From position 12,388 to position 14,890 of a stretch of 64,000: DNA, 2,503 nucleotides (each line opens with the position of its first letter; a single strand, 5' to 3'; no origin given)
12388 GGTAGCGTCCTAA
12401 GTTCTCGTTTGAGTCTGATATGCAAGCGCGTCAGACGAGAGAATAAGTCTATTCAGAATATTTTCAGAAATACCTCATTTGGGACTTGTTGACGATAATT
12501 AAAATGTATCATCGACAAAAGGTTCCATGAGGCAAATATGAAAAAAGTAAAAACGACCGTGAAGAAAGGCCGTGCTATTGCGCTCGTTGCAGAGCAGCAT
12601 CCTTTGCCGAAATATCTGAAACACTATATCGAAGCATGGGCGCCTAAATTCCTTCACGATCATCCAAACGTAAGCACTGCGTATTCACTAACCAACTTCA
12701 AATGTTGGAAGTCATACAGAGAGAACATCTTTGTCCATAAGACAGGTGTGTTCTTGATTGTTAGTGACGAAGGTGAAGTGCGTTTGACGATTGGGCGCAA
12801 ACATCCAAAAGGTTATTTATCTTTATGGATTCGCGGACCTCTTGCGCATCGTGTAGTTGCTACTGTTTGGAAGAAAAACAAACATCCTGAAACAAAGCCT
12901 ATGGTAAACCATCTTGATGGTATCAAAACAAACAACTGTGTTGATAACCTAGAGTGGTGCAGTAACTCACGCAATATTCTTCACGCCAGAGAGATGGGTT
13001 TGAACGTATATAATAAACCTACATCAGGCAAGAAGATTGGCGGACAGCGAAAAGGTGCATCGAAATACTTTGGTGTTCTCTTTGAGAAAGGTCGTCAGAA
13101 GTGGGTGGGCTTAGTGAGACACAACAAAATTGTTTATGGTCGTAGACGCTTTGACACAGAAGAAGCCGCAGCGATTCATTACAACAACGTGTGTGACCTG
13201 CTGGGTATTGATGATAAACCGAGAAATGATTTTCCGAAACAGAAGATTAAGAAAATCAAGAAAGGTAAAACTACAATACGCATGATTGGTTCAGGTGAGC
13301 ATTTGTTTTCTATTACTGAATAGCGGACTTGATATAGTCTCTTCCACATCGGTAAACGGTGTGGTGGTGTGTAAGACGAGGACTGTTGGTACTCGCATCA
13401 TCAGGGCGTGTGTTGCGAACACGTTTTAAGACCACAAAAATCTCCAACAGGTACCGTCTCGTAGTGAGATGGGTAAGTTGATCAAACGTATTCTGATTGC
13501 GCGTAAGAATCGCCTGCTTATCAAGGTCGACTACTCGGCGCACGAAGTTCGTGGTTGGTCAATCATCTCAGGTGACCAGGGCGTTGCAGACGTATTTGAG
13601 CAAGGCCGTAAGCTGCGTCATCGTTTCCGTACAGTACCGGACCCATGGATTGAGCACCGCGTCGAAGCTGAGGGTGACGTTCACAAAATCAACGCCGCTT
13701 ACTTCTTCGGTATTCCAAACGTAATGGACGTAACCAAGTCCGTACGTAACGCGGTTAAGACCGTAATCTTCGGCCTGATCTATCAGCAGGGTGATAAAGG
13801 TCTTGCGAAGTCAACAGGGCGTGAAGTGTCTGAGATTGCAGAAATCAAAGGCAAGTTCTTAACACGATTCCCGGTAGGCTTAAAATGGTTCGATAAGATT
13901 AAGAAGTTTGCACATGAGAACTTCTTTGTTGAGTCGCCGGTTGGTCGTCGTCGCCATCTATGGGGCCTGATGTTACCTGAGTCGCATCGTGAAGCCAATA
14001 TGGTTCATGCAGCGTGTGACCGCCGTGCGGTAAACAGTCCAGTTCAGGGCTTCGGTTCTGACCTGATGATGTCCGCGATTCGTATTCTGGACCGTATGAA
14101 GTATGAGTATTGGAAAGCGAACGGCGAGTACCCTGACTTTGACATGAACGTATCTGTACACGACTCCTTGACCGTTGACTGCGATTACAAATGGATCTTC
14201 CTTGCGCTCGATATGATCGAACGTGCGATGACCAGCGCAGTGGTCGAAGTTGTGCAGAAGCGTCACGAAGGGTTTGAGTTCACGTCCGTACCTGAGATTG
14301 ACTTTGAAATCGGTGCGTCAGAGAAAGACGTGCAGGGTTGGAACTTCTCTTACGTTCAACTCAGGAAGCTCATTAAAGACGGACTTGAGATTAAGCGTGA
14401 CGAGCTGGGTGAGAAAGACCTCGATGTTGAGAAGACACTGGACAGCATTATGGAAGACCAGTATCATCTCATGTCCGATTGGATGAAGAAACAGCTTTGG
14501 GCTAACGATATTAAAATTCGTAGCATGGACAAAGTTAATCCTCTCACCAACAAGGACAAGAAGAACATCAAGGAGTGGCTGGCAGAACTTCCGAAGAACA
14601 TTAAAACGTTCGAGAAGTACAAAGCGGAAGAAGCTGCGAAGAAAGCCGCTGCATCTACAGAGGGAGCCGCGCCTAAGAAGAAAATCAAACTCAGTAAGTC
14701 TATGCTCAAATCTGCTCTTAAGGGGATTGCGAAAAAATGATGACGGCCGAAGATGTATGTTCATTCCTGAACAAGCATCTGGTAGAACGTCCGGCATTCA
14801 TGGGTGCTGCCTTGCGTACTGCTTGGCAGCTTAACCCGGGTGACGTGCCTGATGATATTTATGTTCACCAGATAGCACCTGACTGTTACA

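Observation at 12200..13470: td-like group I intron with HNH-AP2 endonuclease splits the PolA finger motif, but the splice sites are ambiguous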

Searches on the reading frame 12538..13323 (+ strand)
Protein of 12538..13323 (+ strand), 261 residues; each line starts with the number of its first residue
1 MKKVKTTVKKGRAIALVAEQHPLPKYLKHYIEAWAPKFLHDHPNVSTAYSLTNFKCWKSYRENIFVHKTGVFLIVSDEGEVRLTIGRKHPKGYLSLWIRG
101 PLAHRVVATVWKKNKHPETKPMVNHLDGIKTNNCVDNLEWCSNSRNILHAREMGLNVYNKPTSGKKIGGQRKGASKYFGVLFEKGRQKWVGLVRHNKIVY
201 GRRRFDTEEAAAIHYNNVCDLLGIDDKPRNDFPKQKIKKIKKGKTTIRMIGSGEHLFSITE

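Call 5: search_protein_families(library=pfam, proteins=[window:12538-13323:+], max_evalue=0.01)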
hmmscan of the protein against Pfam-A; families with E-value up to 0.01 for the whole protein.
window:12538-13323:+ (261 aa): 1 family
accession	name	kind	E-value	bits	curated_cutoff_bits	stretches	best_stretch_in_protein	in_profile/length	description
PF13392.12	HNH_3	-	0.0015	18.5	24.8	1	122-146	20-44/46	HNH endonuclease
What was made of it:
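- On HNH homing endonuclease, I-HmuI type, with an AP2 domain: The single-sequence Pfam HNH_3 score is only 18.5 bits against a cutoff of 24.8 (call 5).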

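Call 37: search_protein_families(library=pfam, proteins=[window:12538-13323:+], max_evalue=5)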
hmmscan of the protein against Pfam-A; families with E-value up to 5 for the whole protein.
window:12538-13323:+ (261 aa): 1 family
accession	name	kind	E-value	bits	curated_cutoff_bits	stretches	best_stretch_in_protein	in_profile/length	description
PF13392.12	HNH_3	-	0.0015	18.5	24.8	1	122-146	20-44/46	HNH endonuclease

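Call 38: search_protein_families(library=phrogs, proteins=[window:12538-13323:+], max_evalue=0.001)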
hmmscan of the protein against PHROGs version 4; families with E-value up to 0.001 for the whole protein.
window:12538-13323:+ (261 aa): 7 families
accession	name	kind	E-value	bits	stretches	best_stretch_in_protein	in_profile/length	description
phrog_59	-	DNA, RNA and nucleotide metabolism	1e-24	88.7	1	73-245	150-318/423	HNH endonuclease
phrog_99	-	DNA, RNA and nucleotide metabolism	7.7e-17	63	1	70-243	125-280/383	HNH endonuclease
phrog_959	-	DNA, RNA and nucleotide metabolism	2.3e-15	57.6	1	75-162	20-118/138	HNH endonuclease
phrog_1492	-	DNA, RNA and nucleotide metabolism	2e-09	38.1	1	83-159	67-168/414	HNH endonuclease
phrog_4578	-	DNA, RNA and nucleotide metabolism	1.4e-08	35.7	1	104-227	12-120/130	HNH endonuclease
phrog_37683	-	unknown function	2.5e-08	34.4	1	102-151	162-209/279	-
phrog_30377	-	DNA, RNA and nucleotide metabolism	2e-05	25.7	1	101-154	10-59/82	HNH endonuclease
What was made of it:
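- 12538..13323 (+): Homing endonuclease gene (261 aa) in the P8 loop. The N-terminal part is an I-HmuI-like HNH nuclease; the C-terminal part is an AP2-like DNA-binding domain. PHROG 59 E 1e-24 (call 38).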

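Call 58: find_homologous_proteins(query=window:12538-13320:+, max_evalue=1e-10)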
Query window:12538-13320:+ (261 aa): 25 proteins with E <= 1e-10 among 359 candidates.
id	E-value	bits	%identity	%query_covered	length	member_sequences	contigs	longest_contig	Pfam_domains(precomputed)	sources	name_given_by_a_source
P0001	1.1e-176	604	99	100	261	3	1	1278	-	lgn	-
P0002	2.1e-149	514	81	96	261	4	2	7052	-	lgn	-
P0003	3.0e-146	504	82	96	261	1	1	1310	-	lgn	-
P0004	6.8e-145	500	80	96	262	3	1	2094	-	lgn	-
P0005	1.7e-123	429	72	100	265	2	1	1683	PF13392.13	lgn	-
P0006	1.9e-121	423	70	97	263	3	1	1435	-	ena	-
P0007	1.4e-119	417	73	97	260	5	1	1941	-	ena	-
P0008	1.9e-113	396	68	100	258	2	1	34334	-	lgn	-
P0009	7.6e-110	385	68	94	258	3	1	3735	-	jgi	jgi:hypothetical protein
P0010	6.0e-108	378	66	96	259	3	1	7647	PF13392.13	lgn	-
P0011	1.2e-107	377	64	99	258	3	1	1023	-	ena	-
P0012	2.5e-106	373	66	97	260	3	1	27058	-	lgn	-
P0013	1.2e-105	371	65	97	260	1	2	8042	-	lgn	-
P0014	1.7e-105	370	66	97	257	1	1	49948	-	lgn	-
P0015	1.1e-101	358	61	99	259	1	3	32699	-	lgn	-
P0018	5.6e-85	303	58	95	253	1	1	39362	-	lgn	-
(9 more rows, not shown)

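Call 59: find_encoding_contigs(protein=P0002, flank=1500, max_places=2)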
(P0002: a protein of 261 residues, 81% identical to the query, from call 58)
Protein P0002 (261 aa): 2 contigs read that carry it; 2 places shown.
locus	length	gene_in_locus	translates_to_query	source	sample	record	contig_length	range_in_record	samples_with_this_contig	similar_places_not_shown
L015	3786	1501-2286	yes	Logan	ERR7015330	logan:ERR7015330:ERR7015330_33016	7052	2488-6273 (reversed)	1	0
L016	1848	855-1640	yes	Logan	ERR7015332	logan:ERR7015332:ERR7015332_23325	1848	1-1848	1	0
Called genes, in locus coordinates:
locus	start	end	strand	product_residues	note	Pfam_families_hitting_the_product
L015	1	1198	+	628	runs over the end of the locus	PF01612:DNA_pol_A_exo1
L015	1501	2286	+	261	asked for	-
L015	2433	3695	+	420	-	PF00476:DNA_pol_A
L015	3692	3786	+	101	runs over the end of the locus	-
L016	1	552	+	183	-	?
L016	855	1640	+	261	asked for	-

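Call 60: find_encoding_contigs(protein=P0008, flank=1500, max_places=2)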
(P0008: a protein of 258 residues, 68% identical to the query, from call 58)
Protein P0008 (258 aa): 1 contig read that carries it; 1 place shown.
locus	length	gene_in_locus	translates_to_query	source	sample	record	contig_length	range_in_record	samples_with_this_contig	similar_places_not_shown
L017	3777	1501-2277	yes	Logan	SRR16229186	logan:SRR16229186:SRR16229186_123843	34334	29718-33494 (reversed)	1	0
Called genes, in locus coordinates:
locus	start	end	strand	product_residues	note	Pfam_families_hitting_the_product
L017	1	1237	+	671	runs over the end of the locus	PF01612:DNA_pol_A_exo1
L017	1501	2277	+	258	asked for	-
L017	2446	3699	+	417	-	PF00476:DNA_pol_A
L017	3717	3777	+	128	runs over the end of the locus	-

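Call 61: find_encoding_contigs(protein=P0012, flank=1500, max_places=2)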
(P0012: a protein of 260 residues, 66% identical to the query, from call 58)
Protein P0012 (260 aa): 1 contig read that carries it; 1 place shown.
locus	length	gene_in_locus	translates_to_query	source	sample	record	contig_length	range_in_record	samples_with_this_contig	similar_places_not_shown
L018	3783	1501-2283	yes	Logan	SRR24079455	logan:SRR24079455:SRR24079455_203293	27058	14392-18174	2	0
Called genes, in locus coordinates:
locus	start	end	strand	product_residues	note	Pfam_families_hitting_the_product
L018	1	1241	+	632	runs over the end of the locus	PF01612:DNA_pol_A_exo1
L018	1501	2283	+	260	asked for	-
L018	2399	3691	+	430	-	PF00476:DNA_pol_A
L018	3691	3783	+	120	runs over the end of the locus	-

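Call 62: find_encoding_contigs(protein=P0014, flank=1500, max_places=2)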
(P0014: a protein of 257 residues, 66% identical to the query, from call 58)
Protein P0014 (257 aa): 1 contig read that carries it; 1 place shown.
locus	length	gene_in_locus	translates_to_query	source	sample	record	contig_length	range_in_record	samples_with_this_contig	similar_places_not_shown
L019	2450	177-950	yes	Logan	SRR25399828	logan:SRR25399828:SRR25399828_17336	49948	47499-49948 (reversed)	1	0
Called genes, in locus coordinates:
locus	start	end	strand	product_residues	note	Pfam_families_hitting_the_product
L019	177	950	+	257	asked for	-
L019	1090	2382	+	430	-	PF00476:DNA_pol_A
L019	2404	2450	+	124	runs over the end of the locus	-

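Call 65: find_encoding_contigs(protein=P0005, flank=1500, max_places=1)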
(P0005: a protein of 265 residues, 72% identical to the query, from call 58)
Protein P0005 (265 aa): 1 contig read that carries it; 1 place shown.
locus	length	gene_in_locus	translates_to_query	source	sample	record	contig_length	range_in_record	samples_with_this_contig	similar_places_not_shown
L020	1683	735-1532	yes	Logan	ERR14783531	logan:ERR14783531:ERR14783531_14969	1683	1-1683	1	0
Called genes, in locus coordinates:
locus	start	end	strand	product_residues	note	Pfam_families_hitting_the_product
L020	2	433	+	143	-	?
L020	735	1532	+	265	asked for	PF13392:HNH_3 (weak)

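Call 66: find_encoding_contigs(protein=P0007, flank=1500, max_places=1)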
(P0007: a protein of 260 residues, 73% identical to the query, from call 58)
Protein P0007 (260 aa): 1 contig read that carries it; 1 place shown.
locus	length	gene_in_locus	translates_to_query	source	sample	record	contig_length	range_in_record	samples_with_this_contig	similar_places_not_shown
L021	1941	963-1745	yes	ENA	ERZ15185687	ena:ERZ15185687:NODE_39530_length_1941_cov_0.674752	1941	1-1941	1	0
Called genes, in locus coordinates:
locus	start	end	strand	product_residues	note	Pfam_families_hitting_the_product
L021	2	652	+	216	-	?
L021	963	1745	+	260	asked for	-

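Call 67: find_encoding_contigs(protein=P0004, flank=1500, max_places=1)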
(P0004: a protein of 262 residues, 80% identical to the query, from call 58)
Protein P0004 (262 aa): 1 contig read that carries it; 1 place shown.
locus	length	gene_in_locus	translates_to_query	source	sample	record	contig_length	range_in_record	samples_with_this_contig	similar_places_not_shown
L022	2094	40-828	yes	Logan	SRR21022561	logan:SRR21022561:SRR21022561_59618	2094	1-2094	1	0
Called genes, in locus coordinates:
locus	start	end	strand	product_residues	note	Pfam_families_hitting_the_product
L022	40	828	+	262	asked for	-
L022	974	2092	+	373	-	?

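Call 68: find_encoding_contigs(protein=P0009, flank=1500, max_places=1)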
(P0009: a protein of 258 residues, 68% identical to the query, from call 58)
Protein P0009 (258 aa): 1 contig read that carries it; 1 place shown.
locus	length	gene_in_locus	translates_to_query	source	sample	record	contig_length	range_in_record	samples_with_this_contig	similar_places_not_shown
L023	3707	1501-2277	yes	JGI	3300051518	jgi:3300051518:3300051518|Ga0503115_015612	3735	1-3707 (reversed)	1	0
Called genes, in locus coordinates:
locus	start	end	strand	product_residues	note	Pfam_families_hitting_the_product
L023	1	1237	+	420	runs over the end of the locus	?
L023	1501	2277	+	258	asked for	-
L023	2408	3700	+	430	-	PF00476:DNA_pol_A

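Call 70: find_encoding_contigs(protein=P0010, flank=1500, max_places=1)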
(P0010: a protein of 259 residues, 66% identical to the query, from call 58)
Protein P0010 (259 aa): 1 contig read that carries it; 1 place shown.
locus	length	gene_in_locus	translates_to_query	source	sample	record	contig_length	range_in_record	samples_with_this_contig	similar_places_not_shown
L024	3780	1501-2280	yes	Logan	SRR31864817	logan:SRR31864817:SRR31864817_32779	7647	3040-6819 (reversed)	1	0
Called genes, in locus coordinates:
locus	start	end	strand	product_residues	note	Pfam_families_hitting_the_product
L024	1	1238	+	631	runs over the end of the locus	PF01612:DNA_pol_A_exo1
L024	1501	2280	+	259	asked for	PF13392:HNH_3 (weak)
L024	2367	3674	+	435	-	PF00476:DNA_pol_A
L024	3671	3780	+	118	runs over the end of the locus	-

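Call 71: find_encoding_contigs(protein=P0013, flank=1500, max_places=2)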
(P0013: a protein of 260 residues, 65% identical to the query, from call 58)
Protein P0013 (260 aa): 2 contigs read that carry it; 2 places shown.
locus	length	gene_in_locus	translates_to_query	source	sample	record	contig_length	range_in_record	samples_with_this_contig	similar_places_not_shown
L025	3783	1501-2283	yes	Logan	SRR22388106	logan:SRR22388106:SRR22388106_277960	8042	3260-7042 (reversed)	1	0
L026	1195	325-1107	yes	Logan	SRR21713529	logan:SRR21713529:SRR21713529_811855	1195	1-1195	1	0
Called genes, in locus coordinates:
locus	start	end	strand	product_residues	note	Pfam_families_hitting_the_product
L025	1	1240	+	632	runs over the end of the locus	PF01612:DNA_pol_A_exo1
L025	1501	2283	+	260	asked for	-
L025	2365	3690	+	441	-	PF00476:DNA_pol_A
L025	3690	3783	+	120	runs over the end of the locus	-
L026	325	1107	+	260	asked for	-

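Call 72: find_encoding_contigs(protein=P0015, flank=1500, max_places=1)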
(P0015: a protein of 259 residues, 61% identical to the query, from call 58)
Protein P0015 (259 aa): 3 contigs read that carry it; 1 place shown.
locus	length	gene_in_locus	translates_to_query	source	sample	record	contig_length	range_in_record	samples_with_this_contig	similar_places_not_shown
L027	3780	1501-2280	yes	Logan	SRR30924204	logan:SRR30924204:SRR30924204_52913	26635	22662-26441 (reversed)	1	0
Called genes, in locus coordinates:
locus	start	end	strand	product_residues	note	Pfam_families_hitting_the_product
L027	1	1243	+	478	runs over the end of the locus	?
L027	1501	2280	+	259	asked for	-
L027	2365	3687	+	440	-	PF00476:DNA_pol_A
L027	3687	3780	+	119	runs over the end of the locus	-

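Call 73: find_encoding_contigs(protein=P0018, flank=1500, max_places=1)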
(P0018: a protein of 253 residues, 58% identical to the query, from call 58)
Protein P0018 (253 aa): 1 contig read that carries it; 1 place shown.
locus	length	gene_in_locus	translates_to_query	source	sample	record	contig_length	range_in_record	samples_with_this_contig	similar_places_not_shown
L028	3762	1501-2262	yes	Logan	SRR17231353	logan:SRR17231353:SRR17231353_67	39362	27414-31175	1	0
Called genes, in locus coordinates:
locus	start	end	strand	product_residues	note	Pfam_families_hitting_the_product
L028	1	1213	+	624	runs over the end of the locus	PF01612:DNA_pol_A_exo1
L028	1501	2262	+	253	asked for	-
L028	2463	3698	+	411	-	PF00476:DNA_pol_A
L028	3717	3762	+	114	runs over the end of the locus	-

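Call 92: search_solved_structures(query=window:12538-13320:+, max_evalue=1, show_alignments=2)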
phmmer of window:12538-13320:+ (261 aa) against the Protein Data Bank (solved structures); distinct sequences matched with E-value up to 1: 1.
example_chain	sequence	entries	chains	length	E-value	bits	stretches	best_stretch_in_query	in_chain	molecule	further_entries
1u3e_M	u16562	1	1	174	0.27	13.9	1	104-162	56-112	HNH homing endonuclease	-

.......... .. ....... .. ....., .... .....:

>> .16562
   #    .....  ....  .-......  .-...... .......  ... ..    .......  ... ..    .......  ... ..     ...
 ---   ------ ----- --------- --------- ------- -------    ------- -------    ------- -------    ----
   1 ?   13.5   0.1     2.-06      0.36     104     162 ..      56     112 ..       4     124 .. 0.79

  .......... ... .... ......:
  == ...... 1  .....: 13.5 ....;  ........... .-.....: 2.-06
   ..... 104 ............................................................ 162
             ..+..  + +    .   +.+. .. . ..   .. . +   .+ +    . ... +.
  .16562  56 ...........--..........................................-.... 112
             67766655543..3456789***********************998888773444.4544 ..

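Call 95: search_solved_structures(query=A5, max_evalue=1, show_alignments=3)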
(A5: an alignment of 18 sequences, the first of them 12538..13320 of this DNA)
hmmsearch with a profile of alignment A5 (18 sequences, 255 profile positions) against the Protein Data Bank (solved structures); distinct sequences matched with E-value up to 1: 2.
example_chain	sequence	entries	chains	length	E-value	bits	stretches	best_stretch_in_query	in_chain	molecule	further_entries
1u3e_M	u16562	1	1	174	1.8e-17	66.6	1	48-164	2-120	HNH homing endonuclease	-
7et4_A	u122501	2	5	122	0.025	17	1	157-218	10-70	AP2/ERF and B3 domain-containing transcription repressor TEM1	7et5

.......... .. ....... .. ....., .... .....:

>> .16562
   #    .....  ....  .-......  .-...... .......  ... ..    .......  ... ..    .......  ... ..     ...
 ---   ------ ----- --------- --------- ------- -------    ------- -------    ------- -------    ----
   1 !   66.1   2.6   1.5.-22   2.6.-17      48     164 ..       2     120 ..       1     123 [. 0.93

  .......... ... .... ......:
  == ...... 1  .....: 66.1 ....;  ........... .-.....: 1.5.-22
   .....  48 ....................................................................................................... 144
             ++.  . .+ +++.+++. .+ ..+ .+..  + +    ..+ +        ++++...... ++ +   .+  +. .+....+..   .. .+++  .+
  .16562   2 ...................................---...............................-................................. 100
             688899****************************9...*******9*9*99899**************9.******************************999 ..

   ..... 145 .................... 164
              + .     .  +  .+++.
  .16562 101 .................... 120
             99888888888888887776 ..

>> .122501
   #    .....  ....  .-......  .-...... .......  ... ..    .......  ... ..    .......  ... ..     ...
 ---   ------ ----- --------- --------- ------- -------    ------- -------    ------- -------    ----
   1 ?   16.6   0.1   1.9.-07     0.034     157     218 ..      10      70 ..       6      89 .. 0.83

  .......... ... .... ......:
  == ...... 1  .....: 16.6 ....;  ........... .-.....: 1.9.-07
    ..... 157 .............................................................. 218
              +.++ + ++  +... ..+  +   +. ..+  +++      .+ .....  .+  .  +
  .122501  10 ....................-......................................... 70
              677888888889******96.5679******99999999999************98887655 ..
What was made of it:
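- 12538..13323 (+): Family profile versus PDB: 1U3E E 1.8e-17 and AP2/ERF 7ET4 E 0.025 (call 95).
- On HNH homing endonuclease, I-HmuI type, with an AP2 domain: The family profile hits I-HmuI 1U3E at E 1.8e-17 over positions 48-164 (call 95). The family profile hits the AP2/ERF domain of TEM1 (7ET4) at E 0.025 over 157-218 (call 95).
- Checked: A profile of its family hits I-HmuI (1U3E) at E 1.8e-17 and an AP2/ERF domain at E 0.025 (call 95).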

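Call 96: search_protein_families(library=pfam, alignment_id=A5, max_evalue=0.01)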
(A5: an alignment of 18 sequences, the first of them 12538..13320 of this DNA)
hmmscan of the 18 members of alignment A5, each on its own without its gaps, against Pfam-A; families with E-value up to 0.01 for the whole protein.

A. member 1, window:12538-13320:+ (261 aa): 1 family
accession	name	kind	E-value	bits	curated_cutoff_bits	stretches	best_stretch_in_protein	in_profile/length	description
PF13392.12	HNH_3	-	0.0015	18.5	24.8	1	122-146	20-44/46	HNH endonuclease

B. families by the number of members that match (of 18 scanned): 3 families
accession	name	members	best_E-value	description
PF13392.12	HNH_3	18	3.4e-11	HNH endonuclease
PF00847.26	AP2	8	1.1e-06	AP2 domain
PF07463.16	NUMOD4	5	8.8e-12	NUMOD4 motif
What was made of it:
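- On HNH homing endonuclease, I-HmuI type, with an AP2 domain: Eight of 18 family members hit AP2, best E 1e-6 (call 96).
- Checked: Eight of 18 family members hit Pfam AP2 (call 96).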

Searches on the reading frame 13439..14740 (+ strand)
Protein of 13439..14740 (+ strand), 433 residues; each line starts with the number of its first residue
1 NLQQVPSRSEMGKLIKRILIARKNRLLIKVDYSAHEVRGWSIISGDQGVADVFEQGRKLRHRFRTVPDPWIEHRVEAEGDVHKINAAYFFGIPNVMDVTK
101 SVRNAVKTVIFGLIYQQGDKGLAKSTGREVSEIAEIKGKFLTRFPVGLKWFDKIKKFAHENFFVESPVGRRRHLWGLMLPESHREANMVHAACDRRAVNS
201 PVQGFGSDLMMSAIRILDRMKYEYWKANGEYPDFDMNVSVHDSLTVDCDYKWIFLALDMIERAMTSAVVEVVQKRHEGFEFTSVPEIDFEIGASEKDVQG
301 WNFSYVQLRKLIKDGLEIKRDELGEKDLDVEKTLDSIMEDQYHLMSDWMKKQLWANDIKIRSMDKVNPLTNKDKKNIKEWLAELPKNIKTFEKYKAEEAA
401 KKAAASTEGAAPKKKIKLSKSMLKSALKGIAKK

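Call 5: search_protein_families(library=pfam, proteins=[window:13439-14740:+], max_evalue=0.01)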
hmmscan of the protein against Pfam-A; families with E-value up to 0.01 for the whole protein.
window:13439-14740:+ (433 aa): 1 family
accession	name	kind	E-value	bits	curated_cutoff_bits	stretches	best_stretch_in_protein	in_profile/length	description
PF00476.26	DNA_pol_A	-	1.8e-40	139.5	34.3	1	1-267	127-360/381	DNA polymerase family A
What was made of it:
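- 13439..14740 (+): PolA exon 2, starting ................. Its first 5 nt, AAUCU (13439-43), form P10 with AGAUU 12219-23. Pfam DNA_pol_A E 1.8e-40 from profile position 127 (call 5).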
